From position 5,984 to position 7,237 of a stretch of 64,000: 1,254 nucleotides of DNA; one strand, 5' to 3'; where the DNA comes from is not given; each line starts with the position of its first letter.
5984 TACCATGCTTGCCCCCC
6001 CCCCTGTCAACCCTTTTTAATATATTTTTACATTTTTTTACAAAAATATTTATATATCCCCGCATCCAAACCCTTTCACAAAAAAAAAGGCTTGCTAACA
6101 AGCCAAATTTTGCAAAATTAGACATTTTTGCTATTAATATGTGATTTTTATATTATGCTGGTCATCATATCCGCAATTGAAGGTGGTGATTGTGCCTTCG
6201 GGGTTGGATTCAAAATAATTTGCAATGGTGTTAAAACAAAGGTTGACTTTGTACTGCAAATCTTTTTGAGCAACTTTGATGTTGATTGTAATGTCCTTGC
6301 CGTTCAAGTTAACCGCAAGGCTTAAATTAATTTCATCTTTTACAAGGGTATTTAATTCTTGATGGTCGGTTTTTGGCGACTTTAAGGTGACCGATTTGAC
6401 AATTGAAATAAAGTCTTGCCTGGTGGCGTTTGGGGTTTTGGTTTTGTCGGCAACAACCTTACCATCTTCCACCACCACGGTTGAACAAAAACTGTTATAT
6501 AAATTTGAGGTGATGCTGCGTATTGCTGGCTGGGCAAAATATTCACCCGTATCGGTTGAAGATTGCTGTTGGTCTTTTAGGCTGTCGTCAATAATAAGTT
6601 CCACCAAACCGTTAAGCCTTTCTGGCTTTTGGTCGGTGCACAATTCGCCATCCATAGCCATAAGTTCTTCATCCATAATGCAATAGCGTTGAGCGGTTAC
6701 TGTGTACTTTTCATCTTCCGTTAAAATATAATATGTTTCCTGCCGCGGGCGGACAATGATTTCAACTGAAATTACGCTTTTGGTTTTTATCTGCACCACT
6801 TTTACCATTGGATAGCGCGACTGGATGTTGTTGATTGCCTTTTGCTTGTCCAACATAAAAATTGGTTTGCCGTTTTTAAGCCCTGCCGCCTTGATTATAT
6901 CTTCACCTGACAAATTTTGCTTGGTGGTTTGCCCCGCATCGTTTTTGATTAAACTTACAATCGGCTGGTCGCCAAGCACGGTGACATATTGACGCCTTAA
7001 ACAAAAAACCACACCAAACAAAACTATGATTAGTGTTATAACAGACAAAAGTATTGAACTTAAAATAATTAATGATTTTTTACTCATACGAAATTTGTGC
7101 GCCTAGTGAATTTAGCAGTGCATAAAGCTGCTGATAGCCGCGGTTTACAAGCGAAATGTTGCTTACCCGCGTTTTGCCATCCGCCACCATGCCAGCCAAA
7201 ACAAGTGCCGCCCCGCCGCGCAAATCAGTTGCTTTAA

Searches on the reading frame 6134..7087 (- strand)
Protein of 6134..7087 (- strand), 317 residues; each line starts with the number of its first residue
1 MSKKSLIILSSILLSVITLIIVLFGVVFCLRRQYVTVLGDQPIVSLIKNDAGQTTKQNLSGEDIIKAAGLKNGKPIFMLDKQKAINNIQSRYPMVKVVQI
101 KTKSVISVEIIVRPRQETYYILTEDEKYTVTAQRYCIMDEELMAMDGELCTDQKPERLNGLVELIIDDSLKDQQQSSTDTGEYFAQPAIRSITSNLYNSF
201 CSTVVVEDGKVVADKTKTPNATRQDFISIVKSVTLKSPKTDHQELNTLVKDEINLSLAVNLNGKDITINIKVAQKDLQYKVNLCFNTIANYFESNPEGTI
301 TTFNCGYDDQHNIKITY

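Call 7: search_protein_families(library=pfam, proteins=[window:6134-7087:-])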
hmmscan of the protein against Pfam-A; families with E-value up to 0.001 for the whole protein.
window:6134-7087:- (317 aa): 1 family
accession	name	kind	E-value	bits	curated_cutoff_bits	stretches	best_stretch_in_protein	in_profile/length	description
PF08478.15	POTRA_1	-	6.6e-08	33.2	23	1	57-114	12-68/69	POTRA domain, FtsQ-type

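Call 13: find_encoding_contigs(protein=window:6134-7087:-, flank=5000, max_places=10)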
Protein window:6134-7087:- (317 aa): no gene with exactly this product is on record in the collection.
